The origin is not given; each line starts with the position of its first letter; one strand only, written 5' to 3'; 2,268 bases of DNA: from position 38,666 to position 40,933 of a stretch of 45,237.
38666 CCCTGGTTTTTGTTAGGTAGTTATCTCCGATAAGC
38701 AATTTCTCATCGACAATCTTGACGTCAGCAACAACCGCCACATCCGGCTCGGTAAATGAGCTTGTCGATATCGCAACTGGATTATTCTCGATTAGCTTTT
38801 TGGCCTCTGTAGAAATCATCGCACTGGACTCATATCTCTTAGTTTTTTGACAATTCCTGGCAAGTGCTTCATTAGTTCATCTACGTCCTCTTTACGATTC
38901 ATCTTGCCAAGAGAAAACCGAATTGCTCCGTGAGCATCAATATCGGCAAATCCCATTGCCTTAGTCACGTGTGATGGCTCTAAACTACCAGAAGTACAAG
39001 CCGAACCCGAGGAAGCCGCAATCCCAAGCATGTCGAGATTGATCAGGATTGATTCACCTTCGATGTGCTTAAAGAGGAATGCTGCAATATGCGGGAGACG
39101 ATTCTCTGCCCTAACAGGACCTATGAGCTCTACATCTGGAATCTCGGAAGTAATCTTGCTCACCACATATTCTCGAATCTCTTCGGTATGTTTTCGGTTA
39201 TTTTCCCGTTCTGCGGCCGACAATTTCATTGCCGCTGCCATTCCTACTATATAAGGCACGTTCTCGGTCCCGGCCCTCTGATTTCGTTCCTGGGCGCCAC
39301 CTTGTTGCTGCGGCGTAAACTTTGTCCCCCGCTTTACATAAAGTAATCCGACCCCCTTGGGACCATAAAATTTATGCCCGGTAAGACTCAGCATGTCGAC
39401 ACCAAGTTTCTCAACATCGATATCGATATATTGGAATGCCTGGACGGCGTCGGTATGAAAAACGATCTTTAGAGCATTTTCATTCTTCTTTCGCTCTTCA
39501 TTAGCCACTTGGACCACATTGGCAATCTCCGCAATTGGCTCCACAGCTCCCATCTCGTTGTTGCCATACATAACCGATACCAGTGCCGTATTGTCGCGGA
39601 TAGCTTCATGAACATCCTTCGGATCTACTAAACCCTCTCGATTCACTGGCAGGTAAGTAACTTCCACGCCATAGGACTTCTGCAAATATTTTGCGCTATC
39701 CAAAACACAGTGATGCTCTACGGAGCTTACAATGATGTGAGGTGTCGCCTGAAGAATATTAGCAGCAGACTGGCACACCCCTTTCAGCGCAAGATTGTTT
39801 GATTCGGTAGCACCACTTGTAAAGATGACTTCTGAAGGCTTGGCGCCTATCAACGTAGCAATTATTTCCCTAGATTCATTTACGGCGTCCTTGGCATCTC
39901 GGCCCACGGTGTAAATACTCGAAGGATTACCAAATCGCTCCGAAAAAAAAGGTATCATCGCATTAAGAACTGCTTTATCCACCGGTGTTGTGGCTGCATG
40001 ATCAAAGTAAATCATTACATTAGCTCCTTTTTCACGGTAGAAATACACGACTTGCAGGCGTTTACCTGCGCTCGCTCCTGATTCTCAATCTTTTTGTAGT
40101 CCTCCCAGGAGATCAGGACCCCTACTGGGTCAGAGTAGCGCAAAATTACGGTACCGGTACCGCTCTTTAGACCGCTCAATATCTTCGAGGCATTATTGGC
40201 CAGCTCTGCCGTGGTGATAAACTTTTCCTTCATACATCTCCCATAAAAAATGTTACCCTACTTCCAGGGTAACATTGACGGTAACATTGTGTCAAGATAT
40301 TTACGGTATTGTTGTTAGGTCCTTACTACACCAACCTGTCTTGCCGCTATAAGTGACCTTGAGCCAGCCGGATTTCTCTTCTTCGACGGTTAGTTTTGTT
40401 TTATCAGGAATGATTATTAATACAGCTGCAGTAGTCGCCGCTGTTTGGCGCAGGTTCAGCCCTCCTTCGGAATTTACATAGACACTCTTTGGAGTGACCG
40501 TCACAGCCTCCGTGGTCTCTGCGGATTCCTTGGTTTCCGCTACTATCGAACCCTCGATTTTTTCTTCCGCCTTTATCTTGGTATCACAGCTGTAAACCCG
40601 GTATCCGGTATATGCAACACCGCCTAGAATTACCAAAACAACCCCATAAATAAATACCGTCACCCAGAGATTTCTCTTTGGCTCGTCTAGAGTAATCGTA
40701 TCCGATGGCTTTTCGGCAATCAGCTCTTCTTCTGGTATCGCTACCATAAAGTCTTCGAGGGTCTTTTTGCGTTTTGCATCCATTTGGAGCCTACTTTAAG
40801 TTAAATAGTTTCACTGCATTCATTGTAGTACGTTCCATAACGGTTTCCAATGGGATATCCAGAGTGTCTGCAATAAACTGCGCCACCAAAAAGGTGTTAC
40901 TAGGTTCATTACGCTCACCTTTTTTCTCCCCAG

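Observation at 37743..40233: Orphan Phd/YefM antitoxin-fold protein with CxxC heads the iscS...iscU operon in place of IscR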

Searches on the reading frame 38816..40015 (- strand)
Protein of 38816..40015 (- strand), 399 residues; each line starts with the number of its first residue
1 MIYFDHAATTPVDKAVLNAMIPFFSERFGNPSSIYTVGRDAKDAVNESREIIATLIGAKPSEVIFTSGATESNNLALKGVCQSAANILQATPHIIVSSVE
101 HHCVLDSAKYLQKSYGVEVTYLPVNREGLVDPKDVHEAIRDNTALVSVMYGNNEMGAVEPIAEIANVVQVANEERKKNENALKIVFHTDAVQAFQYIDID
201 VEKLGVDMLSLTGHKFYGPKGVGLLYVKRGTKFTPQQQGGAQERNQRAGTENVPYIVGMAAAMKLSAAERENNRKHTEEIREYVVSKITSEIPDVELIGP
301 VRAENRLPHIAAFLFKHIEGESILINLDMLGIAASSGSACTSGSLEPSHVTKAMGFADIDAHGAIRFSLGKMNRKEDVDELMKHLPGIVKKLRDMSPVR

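Call 5: search_protein_families(library=pfam, proteins=[window:38816-40015:-], max_evalue=0.1)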
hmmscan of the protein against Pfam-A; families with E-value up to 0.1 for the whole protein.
window:38816-40015:- (399 aa): 2 families
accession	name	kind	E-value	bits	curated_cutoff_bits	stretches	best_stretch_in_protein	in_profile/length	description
PF00266.25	Aminotran_5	-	8.2e-84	282.1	21.5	1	2-381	1-371/371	Aminotransferase class-V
PF01212.27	Beta_elim_lyase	-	1.2e-07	31.8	27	1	46-175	35-162/288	Beta-eliminating lyase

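Call 6: search_protein_families(library=ncbifam, proteins=[window:38816-40015:-], max_evalue=0.1)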
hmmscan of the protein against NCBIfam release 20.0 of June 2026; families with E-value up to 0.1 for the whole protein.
window:38816-40015:- (399 aa): 41 families (the best 25 are shown)
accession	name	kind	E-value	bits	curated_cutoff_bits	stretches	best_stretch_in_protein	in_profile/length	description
TIGR03402.1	FeS_nifS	equivalog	7.9e-147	489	530.75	1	2-398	1-379/379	cysteine desulfurase NifS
NF010611.0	PRK14012.1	equivalog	3.1e-113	378.8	548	1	2-398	7-388/406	IscS subfamily cysteine desulfurase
TIGR02006.1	IscS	equivalog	4.6e-111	371.7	643.2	1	2-398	5-384/402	IscS subfamily cysteine desulfurase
TIGR03235.1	DNA_S_dndA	equivalog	3.4e-103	345.6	480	1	3-369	1-353/353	cysteine desulfurase DndA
TIGR03403.1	nifS_epsilon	equivalog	1.6e-98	330.1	587.7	1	2-396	1-380/382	NifS family cysteine desulfurase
NF002806.0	PRK02948.1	subfamily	4.3e-86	289.3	304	1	1-391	1-374/381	IscS subfamily cysteine desulfurase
TIGR01979.1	sufS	subfamily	3.4e-55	187.5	475.1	1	1-390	19-400/403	SufS family cysteine desulfurase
TIGR01977.1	am_tr_V_EF2568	hypoth_equivalog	3.7e-51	174.3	377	1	2-385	1-373/376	cysteine desulfurase family protein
NF041166.1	f2_encap_cargo1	exception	1.6e-38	133.2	800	1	1-385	246-620/623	family 2A encapsulin nanocompartment cargo protein cysteine desulfurase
NF006791.0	PRK09295.1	equivalog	1.6e-36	126.2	661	1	1-390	24-403/406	cysteine desulfurase SufS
NF040779.1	Sec_lyase_SclA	exception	1.4e-30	106.4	525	1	2-388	1-376/378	selenocysteine lyase SclA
TIGR01976.1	am_tr_V_VC1184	hypoth_equivalog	7e-30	104.6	352.35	1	1-385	19-401/401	cysteine desulfurase-like protein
NF008126.0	PRK10874.1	equivalog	2.1e-29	102.9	607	1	2-386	21-393/401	cysteine desulfurase CsdA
TIGR03392.1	FeS_syn_CsdA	equivalog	3.5e-28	98.9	493.6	1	2-385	18-389/398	cysteine desulfurase CsdA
NF051467.1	peri_mod_PvdN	equivalog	1.4e-12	47.1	650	1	43-228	96-278/425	pyoverdine-tailoring periplasmic protein PvdN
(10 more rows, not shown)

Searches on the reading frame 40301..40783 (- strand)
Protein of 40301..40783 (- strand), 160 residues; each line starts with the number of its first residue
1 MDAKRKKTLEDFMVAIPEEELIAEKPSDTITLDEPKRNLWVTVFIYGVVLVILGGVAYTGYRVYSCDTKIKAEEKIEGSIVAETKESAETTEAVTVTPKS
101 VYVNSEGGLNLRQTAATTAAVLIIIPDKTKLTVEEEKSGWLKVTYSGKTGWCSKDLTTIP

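Call 5: search_protein_families(library=pfam, proteins=[window:40301-40783:-], max_evalue=0.1)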
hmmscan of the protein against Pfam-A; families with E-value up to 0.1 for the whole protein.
window:40301-40783:- (160 aa): 4 families
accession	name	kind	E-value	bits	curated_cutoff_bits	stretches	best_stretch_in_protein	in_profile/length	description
PF08239.17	SH3_3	-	2.9e-12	47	27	1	107-156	1-52/54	Bacterial SH3 domain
PF06347.19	SH3_4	-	1.7e-06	28.1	24.1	1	107-155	3-52/56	Bacterial SH3 domain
PF01833.30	TIG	-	0.048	14.1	20.9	0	42-104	18-76/84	IPT/TIG domain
PF23906.1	DUF7248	-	0.05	14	27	1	41-72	13-44/58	Family of unknown function (DUF7248)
